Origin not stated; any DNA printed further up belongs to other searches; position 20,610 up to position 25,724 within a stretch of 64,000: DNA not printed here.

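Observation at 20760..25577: Single 1605-aa polypeptide carrying both a GH2 and a GH35 catalytic module, next to the hexuronate cluster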

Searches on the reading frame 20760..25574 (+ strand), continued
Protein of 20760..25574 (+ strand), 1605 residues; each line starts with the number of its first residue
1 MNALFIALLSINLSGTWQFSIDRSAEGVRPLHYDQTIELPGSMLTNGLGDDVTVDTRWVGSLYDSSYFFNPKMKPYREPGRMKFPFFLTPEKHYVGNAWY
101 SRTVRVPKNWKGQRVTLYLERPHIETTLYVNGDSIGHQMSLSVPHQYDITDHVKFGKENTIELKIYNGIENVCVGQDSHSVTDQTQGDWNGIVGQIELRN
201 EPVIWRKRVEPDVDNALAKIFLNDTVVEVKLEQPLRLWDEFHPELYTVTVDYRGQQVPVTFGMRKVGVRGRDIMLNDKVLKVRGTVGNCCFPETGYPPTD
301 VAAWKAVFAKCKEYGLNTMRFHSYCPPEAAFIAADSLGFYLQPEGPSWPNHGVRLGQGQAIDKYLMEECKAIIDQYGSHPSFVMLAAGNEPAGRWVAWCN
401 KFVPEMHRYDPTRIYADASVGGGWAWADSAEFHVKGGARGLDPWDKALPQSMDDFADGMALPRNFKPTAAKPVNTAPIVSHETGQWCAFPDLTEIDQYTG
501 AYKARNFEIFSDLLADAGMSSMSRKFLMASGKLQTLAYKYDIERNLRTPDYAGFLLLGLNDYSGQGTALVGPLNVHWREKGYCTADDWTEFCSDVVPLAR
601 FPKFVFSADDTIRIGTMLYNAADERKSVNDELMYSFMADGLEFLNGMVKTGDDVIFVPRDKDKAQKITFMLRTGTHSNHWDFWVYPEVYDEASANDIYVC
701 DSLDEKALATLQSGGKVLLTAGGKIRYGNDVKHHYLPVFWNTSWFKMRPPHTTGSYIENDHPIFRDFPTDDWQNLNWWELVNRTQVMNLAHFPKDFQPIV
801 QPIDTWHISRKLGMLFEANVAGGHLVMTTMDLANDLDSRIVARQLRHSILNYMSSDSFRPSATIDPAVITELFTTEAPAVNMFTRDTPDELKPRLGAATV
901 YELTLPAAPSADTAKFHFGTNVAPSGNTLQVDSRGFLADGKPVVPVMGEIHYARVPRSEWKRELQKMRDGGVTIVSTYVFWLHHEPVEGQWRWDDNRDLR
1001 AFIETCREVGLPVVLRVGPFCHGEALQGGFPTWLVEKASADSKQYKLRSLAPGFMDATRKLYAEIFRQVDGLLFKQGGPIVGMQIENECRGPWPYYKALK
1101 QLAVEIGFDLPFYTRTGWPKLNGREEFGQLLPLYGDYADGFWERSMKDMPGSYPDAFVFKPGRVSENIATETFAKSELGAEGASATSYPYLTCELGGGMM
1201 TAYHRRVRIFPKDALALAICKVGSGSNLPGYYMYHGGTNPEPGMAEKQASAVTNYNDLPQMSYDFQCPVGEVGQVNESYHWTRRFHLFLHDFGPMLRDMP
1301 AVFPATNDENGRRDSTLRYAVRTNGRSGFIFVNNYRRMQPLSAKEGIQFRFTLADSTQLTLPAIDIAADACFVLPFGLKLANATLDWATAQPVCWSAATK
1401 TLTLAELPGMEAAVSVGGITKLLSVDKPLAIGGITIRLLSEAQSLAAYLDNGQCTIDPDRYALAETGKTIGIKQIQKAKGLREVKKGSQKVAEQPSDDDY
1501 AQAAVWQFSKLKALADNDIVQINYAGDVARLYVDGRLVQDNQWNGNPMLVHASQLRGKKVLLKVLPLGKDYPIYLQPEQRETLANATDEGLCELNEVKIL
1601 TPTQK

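Call 75: search_protein_families(library=pfam, proteins=[L035:1946-4216:-, L035:4443-5267:-, L035:7011-8012:+, L035:8025-9635:+, L035:12802-14118:+, L035:14114-15628:+, L035:15647-17074:+, L035:17107-18435:+, L035:18460-19287:+, L035:19284-22193:+], max_evalue=0.00001)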
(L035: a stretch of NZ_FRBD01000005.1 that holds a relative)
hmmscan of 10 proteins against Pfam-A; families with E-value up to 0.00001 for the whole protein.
L035:1946-4216:- (756 aa): 2 families
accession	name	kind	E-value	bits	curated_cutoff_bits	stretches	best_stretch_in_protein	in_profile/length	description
PF15979.11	Glyco_hydro_115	-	2.5e-125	418.9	27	1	139-482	2-335/335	Glycosyl hydrolase family 115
PF17829.7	GH115_C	-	9.6e-17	61.8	24.1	1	647-752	52-163/172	Glycosyl hydrolase family 115 C-terminal domain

L035:4443-5267:- (274 aa): 2 families
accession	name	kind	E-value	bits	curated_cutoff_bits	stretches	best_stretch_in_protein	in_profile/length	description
PF13472.12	Lipase_GDSL_2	-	5.1e-19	69.9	32.9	1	41-258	2-178/178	GDSL-like Lipase/Acylhydrolase family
PF00657.28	Lipase_GDSL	-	1.1e-08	35.9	23.6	1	39-260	2-205/208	GDSL-like Lipase/Acylhydrolase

L035:7011-8012:+ (334 aa): 1 family
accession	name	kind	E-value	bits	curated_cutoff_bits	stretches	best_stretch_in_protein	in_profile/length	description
PF00248.27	Aldo_ket_red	-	9e-69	232.2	24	1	42-327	2-276/291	Aldo/keto reductase family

L035:8025-9635:+ (537 aa): 2 families
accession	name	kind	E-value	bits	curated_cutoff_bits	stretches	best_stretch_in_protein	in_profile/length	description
PF13472.12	Lipase_GDSL_2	-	1e-25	91.7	32.9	2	311-487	2-157/178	GDSL-like Lipase/Acylhydrolase family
PF00657.28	Lipase_GDSL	-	3.6e-19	70.2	23.6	2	59-260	1-198/208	GDSL-like Lipase/Acylhydrolase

L035:12802-14118:+ (439 aa): 2 families
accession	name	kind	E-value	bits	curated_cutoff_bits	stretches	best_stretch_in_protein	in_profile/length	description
PF00295.23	Glyco_hydro_28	-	2.5e-20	73.3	22.9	1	132-320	42-199/324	Glycosyl hydrolases family 28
PF12708.12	Pect-lyase_RHGA_epim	-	3.6e-08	33.9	27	1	57-109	4-58/213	Rhamnogalacturonase A/epimerase, pectate lyase-like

L035:14114-15628:+ (505 aa): 2 families
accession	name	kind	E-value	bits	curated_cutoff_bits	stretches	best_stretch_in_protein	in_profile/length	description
PF02782.22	FGGY_C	-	2.7e-36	125.6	27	1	259-461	1-198/198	FGGY family of carbohydrate kinases, C-terminal domain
PF00370.27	FGGY_N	-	4.1e-29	102.3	28.8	1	7-247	1-242/245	FGGY family of carbohydrate kinases, N-terminal domain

L035:15647-17074:+ (476 aa): 1 family
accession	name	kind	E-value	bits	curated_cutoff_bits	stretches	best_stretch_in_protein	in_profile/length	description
PF02952.23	Fucose_iso_C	-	4e-07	30.2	29.3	1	387-471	49-139/143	L-fucose isomerase, C-terminal domain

L035:17107-18435:+ (443 aa): 2 families
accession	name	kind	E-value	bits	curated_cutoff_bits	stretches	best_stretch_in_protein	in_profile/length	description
PF07690.21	MFS_1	-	4.3e-26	92.1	33.4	1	31-387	21-346/347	Major Facilitator Superfamily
PF00083.30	Sugar_tr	-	9.9e-23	81.2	22.3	1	45-436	46-450/452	Sugar (and other) transporter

L035:18460-19287:+ (276 aa): 1 family
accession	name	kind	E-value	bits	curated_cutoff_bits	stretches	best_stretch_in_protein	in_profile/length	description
PF00596.27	Aldolase_II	-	3e-22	79.9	22.2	1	20-243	2-182/183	Class II Aldolase and Adducin N-terminal domain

L035:19284-22193:+ (970 aa): 0 families

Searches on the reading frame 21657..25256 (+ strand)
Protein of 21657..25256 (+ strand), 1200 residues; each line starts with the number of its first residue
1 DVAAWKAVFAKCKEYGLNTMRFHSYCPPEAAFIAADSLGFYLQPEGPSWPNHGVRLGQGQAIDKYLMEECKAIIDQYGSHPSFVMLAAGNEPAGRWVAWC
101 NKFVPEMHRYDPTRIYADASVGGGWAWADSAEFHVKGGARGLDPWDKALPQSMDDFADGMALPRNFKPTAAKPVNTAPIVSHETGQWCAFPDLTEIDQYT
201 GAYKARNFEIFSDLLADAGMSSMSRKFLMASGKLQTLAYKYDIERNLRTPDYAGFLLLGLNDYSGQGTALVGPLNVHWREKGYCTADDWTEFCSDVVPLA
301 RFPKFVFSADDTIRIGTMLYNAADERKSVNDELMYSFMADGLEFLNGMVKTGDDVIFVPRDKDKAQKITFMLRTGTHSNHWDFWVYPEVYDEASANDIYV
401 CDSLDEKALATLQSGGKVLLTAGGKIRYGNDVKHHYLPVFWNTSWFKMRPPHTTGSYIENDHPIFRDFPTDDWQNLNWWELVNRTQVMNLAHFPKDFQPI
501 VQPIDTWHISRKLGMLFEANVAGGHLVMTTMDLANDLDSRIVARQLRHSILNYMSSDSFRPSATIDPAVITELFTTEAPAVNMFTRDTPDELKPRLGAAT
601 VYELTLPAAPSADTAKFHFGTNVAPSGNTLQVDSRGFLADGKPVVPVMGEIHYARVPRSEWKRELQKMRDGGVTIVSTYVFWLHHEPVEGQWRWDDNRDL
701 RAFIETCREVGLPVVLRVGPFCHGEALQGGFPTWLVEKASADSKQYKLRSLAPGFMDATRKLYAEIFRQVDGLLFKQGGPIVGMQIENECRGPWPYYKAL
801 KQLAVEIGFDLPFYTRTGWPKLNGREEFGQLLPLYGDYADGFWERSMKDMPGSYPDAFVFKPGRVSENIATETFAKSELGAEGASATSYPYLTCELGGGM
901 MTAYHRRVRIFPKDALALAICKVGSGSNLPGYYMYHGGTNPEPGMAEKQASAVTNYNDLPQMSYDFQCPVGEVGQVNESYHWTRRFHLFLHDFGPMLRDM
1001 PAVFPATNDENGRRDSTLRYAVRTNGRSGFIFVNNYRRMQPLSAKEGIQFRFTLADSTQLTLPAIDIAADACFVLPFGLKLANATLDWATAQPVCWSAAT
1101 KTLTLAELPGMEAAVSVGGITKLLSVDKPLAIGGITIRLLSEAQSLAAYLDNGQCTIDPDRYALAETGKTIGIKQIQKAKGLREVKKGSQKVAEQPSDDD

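Call 69: search_protein_representatives(protein=window:21657-25256:+)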
Query: 1200 residues. Proteins with E-value up to 0.001 (for the whole library): 8852; up to 1e-10: 5330; up to 1e-30: 1529. The best 150 are listed.
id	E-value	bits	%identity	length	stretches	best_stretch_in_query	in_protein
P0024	0.0e+00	1306.0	60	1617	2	1-596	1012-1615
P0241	1.2e-212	725.3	63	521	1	85-596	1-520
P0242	6.3e-201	686.5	54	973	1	1-596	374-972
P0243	2.1e-199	681.4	54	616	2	299-596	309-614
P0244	4.9e-183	627.2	55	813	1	602-1114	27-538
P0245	8.9e-176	603.2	55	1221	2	614-1038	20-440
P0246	1.6e-175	602.3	52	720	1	609-1171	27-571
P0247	4.3e-175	600.9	51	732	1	616-1198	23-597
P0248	6.9e-174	596.9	64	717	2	606-1001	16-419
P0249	1.3e-173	595.9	57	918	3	611-1001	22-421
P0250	4.9e-172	590.8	50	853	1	3-587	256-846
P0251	3.0e-171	588.1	51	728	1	602-1200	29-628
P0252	8.6e-162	556.8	49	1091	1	611-1096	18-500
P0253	1.7e-161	555.9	50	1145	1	602-1114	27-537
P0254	6.7e-156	537.3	47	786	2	607-1121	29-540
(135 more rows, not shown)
